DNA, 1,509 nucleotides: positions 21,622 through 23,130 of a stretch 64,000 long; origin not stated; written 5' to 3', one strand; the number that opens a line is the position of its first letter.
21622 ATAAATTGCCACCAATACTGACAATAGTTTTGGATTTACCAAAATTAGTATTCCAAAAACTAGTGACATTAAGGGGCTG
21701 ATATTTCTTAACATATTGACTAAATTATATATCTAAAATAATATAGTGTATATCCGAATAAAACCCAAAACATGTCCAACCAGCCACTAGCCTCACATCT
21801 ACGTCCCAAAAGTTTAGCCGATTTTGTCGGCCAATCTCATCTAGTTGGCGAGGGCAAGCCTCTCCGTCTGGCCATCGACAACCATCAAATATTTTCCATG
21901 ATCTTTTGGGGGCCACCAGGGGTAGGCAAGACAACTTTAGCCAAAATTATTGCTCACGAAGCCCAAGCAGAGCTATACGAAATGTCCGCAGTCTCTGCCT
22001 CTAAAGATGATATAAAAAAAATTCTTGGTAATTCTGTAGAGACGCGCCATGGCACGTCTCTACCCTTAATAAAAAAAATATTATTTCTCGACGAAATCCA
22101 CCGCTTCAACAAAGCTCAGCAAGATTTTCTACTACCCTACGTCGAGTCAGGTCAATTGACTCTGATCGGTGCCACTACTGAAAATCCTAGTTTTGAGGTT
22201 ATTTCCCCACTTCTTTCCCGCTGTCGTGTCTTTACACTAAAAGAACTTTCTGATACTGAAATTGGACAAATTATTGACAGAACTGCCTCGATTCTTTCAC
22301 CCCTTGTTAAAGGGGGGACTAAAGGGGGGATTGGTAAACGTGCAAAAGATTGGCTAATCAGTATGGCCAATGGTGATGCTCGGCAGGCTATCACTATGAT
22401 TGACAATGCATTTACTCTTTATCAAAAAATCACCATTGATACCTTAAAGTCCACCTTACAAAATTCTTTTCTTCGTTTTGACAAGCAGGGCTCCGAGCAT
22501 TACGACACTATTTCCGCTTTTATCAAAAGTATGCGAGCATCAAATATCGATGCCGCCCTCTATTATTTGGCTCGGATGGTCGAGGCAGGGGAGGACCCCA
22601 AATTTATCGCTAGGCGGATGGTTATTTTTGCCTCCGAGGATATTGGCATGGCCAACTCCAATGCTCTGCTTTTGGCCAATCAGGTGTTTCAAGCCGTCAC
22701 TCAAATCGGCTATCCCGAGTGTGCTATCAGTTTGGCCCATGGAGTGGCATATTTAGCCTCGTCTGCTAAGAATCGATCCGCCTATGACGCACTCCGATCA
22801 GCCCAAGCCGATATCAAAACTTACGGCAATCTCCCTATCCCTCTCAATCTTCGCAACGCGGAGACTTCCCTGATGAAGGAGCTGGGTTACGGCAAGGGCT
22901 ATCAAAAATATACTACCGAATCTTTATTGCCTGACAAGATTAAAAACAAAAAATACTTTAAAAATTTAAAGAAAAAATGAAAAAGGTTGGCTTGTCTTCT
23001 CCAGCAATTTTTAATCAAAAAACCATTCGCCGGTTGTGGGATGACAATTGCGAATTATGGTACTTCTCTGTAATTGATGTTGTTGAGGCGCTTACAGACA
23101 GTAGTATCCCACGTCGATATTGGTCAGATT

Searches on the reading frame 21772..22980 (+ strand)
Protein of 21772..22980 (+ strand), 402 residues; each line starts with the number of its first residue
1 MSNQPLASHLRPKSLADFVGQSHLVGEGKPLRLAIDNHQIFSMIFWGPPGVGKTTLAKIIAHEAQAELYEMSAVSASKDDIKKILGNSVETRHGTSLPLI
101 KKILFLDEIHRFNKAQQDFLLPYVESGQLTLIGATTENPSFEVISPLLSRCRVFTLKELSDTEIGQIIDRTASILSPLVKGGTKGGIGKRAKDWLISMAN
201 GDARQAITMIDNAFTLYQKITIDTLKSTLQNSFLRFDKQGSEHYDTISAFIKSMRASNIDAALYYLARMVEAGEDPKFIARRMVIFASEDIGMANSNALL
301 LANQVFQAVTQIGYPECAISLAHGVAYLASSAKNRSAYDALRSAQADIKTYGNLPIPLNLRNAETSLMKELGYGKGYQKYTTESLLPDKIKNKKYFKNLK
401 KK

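Call 72: search_protein_families(library=pfam, proteins=[window:21772-22980:+], max_evalue=0.00001)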
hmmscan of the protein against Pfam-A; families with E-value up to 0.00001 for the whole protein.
window:21772-22980:+ (402 aa): 7 families
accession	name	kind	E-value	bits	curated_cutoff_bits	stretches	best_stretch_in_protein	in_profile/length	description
PF12002.13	MgsA_C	-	3.3e-50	170.7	27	1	257-398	2-150/167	MgsA AAA+ ATPase C terminal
PF16193.11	AAA_assoc_2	-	4.7e-20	72.1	34.3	1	189-255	9-81/81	AAA C-terminal domain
PF00004.35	AAA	-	1.4e-17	64.8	21.2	1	43-154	1-126/131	ATPase family associated with various cellular activities (AAA)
PF05496.18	RuvB_N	-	8.1e-16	58.6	27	1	10-132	1-116/159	Holliday junction DNA helicase RuvB P-loop domain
PF07728.20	AAA_5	-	1.3e-08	35.3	22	1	43-135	2-101/139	AAA domain (dynein-related subfamily)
PF01078.27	Mg_chelatase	-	5.1e-06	26.5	20.3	0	41-77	23-63/207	Magnesium chelatase, subunit ChlI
PF07724.20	AAA_2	-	7.5e-06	26.5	27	0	39-130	2-105/166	AAA domain (Cdc48 subfamily)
